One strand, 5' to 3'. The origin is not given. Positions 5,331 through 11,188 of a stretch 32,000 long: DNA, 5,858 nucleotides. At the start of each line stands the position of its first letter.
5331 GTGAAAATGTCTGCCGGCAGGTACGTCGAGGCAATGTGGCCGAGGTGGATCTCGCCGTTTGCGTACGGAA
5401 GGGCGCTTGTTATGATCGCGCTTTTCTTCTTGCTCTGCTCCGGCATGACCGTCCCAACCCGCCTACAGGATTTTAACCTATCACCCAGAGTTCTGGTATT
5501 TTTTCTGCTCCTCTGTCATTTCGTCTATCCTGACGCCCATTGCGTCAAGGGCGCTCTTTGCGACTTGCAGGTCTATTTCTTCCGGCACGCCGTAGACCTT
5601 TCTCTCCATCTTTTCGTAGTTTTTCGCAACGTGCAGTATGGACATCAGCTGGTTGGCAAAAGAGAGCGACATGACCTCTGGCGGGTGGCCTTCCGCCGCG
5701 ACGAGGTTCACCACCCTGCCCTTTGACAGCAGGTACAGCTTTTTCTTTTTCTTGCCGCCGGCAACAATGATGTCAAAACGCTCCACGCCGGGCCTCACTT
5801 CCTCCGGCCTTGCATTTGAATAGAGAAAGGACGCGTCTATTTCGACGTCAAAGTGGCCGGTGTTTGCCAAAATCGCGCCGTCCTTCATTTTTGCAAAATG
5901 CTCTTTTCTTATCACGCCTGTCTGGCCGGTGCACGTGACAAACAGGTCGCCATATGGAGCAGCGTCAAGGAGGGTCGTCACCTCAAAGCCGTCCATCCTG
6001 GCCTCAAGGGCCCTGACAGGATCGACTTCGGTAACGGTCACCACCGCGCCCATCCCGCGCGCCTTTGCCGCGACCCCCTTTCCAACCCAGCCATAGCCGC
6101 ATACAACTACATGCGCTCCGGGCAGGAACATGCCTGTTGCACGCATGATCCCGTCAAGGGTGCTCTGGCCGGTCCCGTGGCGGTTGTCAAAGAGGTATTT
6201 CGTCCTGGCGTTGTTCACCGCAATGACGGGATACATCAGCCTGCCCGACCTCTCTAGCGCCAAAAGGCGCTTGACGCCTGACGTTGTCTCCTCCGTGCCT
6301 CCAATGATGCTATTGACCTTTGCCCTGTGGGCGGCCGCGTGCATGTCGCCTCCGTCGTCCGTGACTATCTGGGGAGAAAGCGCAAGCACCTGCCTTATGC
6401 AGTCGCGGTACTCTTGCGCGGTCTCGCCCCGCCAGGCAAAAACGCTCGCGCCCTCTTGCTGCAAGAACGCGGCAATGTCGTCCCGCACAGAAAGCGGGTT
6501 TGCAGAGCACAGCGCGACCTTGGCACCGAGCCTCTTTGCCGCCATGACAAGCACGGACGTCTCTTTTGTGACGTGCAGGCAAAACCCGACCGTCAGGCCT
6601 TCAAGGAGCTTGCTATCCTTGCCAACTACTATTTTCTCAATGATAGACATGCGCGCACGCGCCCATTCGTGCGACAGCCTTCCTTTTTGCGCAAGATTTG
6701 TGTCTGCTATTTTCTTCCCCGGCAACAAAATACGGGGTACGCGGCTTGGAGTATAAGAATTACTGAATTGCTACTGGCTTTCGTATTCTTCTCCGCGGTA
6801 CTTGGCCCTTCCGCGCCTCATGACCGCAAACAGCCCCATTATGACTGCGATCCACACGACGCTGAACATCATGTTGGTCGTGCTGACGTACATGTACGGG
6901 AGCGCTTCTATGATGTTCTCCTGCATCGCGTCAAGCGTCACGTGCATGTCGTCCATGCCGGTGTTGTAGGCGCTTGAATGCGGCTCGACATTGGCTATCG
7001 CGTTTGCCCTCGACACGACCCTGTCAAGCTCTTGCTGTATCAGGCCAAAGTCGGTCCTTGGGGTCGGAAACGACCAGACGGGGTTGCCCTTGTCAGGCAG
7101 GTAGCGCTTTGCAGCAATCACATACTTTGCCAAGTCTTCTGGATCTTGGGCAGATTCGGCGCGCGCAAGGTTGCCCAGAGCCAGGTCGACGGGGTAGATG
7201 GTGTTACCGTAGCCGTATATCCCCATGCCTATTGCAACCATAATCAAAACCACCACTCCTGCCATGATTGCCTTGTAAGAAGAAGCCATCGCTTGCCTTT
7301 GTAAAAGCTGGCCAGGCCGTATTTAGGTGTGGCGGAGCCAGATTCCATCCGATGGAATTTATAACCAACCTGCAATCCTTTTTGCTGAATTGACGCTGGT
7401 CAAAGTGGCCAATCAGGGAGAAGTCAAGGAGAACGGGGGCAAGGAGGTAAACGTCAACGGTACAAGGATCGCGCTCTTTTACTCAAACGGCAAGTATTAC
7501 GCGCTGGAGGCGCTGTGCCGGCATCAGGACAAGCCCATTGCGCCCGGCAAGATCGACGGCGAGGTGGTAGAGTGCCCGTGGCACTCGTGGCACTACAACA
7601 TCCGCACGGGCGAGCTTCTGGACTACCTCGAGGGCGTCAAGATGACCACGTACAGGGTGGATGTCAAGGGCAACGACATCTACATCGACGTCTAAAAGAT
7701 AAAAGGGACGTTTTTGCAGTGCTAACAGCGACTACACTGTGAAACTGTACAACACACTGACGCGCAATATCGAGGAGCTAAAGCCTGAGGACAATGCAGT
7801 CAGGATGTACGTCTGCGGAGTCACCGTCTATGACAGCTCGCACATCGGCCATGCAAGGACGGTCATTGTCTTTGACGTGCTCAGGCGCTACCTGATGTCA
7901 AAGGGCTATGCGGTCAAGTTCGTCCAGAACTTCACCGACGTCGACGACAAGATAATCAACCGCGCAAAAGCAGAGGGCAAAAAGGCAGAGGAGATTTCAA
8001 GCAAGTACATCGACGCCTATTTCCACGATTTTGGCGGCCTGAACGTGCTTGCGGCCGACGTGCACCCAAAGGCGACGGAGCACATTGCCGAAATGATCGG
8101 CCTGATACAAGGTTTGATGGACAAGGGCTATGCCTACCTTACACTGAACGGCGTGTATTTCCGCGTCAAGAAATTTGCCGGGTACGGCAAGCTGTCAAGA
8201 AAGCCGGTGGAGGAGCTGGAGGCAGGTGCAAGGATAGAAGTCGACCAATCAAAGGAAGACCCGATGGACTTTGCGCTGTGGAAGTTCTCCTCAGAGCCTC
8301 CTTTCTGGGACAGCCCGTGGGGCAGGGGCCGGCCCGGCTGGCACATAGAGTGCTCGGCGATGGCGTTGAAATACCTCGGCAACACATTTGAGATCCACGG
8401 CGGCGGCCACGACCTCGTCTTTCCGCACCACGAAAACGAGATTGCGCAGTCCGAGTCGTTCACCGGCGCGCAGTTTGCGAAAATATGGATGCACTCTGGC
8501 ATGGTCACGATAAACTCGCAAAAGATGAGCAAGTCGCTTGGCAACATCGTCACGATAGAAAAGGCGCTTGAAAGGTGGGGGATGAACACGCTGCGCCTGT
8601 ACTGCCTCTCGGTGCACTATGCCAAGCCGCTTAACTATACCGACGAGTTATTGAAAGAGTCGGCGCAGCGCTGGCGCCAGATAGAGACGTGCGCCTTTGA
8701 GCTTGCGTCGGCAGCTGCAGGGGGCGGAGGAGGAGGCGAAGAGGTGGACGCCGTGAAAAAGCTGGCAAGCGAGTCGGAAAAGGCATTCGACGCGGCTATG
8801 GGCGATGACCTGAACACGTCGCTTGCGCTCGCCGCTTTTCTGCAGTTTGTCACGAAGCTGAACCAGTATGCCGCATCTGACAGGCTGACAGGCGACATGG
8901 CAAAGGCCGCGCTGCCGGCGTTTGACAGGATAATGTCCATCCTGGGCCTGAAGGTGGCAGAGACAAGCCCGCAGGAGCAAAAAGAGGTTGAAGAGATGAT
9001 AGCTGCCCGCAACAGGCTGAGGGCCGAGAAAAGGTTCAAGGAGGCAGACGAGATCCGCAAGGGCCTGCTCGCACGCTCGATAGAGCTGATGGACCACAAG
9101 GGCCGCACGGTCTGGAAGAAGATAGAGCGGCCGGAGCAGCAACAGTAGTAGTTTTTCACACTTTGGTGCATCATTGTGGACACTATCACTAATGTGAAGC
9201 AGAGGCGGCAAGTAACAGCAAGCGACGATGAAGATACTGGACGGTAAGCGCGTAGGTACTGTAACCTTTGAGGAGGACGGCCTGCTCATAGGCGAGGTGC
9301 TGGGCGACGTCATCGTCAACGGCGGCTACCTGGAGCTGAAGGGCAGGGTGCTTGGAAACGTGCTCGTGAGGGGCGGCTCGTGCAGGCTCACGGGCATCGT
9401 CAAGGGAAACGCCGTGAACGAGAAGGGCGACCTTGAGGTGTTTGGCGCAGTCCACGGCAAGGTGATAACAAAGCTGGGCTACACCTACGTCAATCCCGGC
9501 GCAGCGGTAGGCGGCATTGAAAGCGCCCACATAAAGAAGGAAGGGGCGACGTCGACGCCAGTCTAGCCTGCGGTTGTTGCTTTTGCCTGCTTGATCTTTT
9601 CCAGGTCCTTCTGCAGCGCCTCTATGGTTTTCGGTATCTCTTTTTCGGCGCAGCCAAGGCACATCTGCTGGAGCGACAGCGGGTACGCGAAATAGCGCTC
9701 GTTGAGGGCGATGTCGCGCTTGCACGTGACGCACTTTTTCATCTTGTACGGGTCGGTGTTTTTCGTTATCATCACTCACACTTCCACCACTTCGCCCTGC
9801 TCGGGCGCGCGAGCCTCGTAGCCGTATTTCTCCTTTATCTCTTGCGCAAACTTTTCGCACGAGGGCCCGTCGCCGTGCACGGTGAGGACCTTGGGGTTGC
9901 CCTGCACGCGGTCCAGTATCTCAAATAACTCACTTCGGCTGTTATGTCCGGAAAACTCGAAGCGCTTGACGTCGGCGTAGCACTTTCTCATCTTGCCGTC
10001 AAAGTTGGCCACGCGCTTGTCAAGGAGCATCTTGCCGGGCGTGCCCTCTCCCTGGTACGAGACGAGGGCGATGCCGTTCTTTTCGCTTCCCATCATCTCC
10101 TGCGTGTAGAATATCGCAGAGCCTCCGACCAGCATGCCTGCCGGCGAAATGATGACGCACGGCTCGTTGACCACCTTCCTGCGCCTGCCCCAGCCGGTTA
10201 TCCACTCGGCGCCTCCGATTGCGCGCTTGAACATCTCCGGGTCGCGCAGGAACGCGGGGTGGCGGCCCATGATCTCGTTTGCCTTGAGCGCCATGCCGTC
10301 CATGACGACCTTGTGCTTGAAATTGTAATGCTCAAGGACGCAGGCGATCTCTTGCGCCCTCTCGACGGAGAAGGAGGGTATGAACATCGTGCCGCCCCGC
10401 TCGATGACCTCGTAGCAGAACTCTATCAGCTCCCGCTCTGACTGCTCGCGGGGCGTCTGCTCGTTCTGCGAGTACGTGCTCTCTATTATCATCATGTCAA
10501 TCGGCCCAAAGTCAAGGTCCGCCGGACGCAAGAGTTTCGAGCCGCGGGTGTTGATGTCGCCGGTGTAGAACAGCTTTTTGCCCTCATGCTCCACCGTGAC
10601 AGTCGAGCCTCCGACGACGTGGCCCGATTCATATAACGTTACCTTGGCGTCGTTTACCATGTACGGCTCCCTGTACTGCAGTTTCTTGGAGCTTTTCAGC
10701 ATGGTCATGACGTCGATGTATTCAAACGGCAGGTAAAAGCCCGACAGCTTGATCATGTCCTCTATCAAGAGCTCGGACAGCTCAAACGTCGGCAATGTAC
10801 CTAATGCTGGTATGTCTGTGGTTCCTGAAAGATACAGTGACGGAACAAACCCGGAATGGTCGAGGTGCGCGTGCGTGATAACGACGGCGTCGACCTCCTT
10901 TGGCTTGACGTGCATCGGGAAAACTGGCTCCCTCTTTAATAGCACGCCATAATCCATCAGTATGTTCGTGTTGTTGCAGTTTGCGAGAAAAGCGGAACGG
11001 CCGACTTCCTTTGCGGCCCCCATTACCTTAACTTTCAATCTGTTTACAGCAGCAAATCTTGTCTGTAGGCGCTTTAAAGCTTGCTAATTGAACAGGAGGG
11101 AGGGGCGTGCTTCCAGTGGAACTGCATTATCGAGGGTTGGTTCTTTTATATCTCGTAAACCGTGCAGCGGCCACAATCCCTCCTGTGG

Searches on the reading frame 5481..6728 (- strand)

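Call 28: search_protein_families(library=pfam, proteins=[window:5481-6728:-], max_evalue=0.0001)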
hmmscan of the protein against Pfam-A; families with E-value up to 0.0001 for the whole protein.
window:5481-6728:- (415 aa): 3 families
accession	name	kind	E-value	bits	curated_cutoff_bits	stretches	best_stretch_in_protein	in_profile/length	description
PF05221.23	AdoHcyase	-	1.5e-51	175.7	25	2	6-135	3-138/299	S-adenosyl-L-homocysteine hydrolase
PF00670.27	AdoHcyase_NAD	-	1.9e-49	168.4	27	1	183-346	2-161/162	S-adenosyl-L-homocysteine hydrolase, NAD binding domain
PF02826.25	2-Hacid_dh_C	-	4e-09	36.5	25.1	1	198-292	30-128/178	D-isomer specific 2-hydroxyacid dehydrogenase, NAD binding domain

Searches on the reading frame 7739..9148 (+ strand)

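Call 28: search_protein_families(library=pfam, proteins=[window:7739-9148:+], max_evalue=0.0001)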
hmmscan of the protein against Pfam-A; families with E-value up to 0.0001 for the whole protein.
window:7739-9148:+ (469 aa): 5 families
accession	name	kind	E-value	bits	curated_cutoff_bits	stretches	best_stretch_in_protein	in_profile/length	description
PF01406.26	tRNA-synt_1e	-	1.7e-129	431.9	27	1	17-308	6-299/301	tRNA synthetases class I (C) catalytic domain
PF09334.17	tRNA-synt_1g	-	1.2e-13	51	20.1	2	32-107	12-87/391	tRNA synthetases class I (M)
PF00133.28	tRNA-synt_1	-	1.5e-08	34.3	22.7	1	222-298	334-411/414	tRNA synthetases class I (I, L, M and V)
PF09190.17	DALR_2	-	2.9e-07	31.4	22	1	349-404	1-55/57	DALR domain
PF01921.24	tRNA-synt_1f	-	2.5e-06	27.1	27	0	256-320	275-340/360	tRNA synthetases class I (K)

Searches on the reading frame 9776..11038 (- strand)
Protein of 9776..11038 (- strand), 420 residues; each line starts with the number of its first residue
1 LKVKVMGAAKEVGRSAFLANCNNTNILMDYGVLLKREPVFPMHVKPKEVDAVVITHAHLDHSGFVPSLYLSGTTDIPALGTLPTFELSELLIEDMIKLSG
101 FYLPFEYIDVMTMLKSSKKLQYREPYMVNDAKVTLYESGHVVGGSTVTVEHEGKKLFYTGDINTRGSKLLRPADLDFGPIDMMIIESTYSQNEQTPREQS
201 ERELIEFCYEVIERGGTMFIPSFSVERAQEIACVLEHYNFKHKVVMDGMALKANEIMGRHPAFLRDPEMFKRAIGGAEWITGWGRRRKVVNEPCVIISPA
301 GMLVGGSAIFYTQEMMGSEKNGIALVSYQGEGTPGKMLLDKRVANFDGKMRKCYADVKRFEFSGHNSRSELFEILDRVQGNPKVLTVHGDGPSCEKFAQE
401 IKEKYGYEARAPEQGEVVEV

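Call 28: search_protein_families(library=pfam, proteins=[window:9776-11038:-], max_evalue=0.0001)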
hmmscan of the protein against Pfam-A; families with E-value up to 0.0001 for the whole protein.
window:9776-11038:- (420 aa): 6 families
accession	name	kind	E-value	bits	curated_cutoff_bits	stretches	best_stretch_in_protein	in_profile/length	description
PF10996.14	Beta-Casp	-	1.1e-13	52.2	27.7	1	228-338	1-120/120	Beta-Casp domain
PF16661.11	Lactamase_B_6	-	2.2e-13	50.4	27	1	21-175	4-175/193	Metallo-beta-lactamase superfamily domain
PF07521.17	RMMBL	-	3.1e-13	49.9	21.6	1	355-412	6-63/63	Zn-dependent metallo-hydrolase RNA specificity domain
PF00753.33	Lactamase_B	-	1.9e-08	35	22.7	1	42-68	37-63/196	Metallo-beta-lactamase superfamily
PF12706.13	Lactamase_B_2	-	1.1e-07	32.1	27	1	25-193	2-170/200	Beta-lactamase superfamily domain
PF13483.12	Lactamase_B_3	-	7.2e-05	23.3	24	0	12-63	5-51/160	Beta-lactamase superfamily domain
